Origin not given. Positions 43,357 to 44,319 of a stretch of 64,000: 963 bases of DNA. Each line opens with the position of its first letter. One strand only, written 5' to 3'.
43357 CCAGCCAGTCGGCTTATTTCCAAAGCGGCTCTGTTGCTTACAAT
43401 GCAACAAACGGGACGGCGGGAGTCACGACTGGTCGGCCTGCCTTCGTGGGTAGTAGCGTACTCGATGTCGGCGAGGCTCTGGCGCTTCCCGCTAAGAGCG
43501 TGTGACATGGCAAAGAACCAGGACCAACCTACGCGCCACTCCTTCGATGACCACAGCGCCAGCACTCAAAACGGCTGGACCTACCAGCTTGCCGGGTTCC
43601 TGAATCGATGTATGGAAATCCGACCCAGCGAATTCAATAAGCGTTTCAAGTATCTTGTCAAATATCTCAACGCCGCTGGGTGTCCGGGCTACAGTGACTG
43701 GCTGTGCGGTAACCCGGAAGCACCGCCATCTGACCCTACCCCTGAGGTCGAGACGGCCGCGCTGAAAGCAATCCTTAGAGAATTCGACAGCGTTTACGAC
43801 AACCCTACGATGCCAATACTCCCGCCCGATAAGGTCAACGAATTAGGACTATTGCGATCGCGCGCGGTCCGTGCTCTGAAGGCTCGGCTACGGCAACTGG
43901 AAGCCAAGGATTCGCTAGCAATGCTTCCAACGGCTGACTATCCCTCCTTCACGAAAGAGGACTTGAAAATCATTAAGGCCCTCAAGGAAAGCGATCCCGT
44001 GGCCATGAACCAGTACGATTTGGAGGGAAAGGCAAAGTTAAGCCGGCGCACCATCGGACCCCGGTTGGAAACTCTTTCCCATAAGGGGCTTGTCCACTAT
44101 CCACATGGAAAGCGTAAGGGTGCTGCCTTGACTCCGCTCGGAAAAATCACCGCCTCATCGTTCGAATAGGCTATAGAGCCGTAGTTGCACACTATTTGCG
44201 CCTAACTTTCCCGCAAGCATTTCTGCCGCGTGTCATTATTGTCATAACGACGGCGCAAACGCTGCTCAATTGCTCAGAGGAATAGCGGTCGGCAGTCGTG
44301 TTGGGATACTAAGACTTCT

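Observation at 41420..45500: AT-rich accessory islet: Zn-ribbon/TM/trypsin protease + wHTH protein + HEPN-motif protein, bracketed by two similar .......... hairpins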

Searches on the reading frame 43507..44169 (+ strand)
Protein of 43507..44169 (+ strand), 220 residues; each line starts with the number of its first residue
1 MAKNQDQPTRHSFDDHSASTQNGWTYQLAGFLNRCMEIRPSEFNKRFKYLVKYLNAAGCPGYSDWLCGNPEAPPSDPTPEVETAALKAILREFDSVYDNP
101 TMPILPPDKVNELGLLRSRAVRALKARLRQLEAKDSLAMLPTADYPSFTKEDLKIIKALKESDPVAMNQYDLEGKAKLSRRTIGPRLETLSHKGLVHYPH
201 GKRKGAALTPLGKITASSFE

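Call 6: search_protein_families(library=pfam, proteins=[window:43507-44169:+], max_evalue=1)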
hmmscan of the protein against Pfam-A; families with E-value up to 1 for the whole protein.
window:43507-44169:+ (220 aa): 3 families
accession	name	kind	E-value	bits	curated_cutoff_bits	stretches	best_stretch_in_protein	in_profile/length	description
PF25213.1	HVO_A0261_N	-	0.014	15.7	35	1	156-220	17-75/86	HVO_A0261 N-terminal domain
PF08279.18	HTH_11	-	0.057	13.7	25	1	153-194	3-43/55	HTH domain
PF20008.5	DUF6429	-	0.23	11.6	31.6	1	187-215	32-60/71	Domain of unknown function (DUF6429)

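Call 7: search_protein_families(library=padloc, proteins=[window:43507-44169:+], max_evalue=1)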
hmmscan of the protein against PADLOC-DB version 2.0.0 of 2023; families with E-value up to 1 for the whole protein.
window:43507-44169:+ (220 aa): 4 families
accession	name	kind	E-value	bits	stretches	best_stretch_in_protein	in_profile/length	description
PDLC01879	CARF3--CARF_TM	-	1.3e-05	23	1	146-217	152-218/222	-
PDLC01865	CARF3--CARF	-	0.0002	19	1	147-219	146-214/215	-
PDLC01044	Csa3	-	0.0025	15.7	1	147-214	133-192/194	Type I-A associated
PDLC01866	CARF3--CARF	-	0.0045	15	1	133-215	119-203/207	-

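Call 15: find_homologous_proteins(query=window:43507-44169:+, max_evalue=0.01)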
Query window:43507-44169:+ (220 aa): 1 proteins with E <= 0.01 among 332 candidates.
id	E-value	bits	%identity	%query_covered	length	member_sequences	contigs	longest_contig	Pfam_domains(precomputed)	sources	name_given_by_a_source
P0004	2.6e-145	499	100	100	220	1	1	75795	-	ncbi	ncbi:MAG: hypothetical protein ACJ8FY_14535 [Gemmataceae bacterium]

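Call 73: search_solved_structures(query=window:43507-44169:+, max_evalue=10, show_alignments=2)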
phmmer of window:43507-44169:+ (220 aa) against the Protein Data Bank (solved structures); distinct sequences matched with E-value up to 10: 2.
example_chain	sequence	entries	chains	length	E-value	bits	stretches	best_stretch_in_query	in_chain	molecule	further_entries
6vr7_A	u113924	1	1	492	1.2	11.8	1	119-183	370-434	Mur ligase middle domain protein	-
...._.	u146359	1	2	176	1.4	11.5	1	117-178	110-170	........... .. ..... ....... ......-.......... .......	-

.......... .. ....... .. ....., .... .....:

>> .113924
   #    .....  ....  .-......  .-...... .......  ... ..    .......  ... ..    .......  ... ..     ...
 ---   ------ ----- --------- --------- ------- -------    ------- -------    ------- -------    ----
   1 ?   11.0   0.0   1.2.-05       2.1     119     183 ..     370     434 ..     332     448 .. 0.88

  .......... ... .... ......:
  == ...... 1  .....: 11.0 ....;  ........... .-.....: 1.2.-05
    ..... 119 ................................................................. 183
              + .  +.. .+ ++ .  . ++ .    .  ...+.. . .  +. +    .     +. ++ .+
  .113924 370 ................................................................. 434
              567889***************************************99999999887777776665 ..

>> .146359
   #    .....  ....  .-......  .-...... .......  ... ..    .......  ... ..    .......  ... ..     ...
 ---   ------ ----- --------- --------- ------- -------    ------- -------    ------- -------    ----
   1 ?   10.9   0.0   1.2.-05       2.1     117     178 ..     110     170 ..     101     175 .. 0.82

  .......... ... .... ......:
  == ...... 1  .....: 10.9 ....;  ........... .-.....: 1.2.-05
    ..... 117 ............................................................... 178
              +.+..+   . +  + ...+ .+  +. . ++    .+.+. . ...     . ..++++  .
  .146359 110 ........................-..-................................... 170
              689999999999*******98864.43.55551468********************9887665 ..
